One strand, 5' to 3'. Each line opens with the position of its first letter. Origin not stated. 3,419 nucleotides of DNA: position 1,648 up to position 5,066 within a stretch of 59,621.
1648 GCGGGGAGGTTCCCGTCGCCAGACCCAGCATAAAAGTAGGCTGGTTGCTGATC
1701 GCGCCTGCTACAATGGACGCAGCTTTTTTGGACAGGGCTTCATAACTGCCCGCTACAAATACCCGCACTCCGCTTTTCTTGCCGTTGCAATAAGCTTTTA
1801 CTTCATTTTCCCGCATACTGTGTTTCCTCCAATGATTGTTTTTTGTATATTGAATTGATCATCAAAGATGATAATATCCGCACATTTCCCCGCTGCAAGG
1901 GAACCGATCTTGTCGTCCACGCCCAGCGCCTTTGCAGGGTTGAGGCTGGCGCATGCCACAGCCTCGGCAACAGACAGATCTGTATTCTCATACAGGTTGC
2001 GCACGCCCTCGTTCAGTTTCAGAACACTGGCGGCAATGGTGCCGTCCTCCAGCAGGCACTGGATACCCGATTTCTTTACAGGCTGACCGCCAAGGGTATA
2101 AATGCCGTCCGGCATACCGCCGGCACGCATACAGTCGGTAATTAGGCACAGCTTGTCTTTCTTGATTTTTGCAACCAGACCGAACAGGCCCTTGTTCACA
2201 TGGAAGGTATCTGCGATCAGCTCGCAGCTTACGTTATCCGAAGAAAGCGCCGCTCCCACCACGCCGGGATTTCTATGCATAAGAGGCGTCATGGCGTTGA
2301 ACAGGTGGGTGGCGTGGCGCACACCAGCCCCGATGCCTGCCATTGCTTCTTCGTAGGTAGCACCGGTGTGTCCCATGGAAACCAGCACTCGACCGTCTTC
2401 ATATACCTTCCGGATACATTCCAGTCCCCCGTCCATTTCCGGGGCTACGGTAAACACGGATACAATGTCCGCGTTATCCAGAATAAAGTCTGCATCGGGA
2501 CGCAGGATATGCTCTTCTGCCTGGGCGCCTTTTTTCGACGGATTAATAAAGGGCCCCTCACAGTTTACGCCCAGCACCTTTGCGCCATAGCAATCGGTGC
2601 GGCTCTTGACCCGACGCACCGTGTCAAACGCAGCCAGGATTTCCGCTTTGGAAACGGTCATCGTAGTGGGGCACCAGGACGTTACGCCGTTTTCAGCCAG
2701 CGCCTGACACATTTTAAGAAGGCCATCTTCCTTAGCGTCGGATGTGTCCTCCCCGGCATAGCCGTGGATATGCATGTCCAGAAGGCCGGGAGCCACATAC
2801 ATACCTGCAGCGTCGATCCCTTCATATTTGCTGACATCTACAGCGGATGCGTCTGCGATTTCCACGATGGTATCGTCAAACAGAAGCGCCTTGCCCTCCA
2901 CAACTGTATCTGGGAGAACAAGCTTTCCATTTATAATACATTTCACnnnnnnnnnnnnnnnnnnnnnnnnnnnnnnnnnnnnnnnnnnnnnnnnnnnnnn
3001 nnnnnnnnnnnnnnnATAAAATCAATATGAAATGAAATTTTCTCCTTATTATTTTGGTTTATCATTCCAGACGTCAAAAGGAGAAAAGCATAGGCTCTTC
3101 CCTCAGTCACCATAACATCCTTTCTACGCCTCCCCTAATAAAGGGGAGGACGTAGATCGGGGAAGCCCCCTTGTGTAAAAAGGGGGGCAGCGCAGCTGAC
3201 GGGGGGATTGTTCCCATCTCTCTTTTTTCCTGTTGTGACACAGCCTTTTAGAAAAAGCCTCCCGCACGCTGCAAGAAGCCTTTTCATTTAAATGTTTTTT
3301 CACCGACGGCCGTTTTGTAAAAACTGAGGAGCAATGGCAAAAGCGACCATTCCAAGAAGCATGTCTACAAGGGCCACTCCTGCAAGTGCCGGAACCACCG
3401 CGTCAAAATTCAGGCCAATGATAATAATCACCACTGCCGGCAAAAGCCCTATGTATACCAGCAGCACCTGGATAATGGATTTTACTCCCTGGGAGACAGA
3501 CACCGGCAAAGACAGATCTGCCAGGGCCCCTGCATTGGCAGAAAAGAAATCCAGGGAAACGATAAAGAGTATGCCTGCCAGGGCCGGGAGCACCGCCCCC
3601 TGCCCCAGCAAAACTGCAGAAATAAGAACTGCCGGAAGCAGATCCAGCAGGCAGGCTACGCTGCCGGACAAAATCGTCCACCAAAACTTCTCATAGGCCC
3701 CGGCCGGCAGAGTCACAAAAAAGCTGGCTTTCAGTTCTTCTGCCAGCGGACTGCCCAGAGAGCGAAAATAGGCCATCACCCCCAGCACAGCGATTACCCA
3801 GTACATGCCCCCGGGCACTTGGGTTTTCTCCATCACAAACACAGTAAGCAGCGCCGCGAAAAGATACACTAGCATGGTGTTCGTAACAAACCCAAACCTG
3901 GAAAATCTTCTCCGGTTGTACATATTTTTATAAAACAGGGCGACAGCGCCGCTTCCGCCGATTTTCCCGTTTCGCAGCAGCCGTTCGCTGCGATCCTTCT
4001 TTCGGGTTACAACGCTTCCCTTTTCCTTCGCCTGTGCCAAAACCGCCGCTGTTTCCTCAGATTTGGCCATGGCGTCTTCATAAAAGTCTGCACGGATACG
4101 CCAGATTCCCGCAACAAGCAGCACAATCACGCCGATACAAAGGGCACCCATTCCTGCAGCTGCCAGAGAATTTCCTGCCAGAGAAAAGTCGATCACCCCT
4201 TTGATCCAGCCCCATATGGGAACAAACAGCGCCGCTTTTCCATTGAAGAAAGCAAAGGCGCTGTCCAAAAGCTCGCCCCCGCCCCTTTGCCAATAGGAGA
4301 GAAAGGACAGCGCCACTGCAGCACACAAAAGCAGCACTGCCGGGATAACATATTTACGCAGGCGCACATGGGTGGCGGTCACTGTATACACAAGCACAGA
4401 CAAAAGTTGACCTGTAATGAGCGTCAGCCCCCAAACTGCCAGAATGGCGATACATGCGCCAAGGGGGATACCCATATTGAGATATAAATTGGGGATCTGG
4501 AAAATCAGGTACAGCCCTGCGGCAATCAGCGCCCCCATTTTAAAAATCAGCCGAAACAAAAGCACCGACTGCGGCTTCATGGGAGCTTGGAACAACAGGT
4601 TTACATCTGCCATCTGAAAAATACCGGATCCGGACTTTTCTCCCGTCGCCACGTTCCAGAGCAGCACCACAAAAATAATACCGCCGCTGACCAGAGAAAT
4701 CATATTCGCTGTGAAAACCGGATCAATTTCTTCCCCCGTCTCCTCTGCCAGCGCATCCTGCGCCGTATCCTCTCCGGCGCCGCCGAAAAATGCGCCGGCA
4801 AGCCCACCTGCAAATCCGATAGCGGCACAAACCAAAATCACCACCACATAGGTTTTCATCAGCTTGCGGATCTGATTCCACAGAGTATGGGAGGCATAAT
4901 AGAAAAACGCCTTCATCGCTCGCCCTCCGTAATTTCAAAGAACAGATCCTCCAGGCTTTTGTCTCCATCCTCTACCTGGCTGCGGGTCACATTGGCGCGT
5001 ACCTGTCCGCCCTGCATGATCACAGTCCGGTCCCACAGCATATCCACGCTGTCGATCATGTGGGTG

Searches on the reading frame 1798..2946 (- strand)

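Call 17: search_protein_families(library=pfam, proteins=[window:1798-2946:-])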
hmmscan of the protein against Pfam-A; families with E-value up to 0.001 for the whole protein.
window:1798-2946:- (382 aa): 2 families
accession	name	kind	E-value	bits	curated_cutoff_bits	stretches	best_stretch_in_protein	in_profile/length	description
PF01979.26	Amidohydro_1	-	4.3e-33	115.4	25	1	50-377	1-345/345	Amidohydrolase family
PF07969.17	Amidohydro_3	-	1.9e-15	57.7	29.7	2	319-366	402-450/472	Amidohydrolase family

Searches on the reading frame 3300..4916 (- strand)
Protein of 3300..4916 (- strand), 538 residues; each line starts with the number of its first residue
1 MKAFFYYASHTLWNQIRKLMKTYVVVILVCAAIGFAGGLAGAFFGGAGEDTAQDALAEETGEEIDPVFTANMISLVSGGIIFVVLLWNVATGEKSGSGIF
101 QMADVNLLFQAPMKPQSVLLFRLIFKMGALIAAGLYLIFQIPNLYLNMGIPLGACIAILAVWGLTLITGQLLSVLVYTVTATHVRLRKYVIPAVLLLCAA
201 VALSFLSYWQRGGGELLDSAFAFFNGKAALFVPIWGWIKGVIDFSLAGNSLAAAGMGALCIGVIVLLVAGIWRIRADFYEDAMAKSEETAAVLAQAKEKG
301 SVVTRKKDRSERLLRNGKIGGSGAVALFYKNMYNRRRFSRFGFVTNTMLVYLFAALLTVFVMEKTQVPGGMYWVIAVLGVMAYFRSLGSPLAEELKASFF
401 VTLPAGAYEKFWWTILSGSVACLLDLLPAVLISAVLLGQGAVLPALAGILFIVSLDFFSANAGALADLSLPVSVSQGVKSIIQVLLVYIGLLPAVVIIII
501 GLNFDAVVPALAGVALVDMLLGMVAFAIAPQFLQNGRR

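Call 17: search_protein_families(library=pfam, proteins=[window:3300-4916:-])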
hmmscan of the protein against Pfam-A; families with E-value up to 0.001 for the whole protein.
window:3300-4916:- (538 aa): 1 family
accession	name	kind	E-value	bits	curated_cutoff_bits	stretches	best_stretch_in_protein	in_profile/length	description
PF16962.11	ABC_export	-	2.2e-89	300.8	29.7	1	1-535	1-529/531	Putative ABC exporter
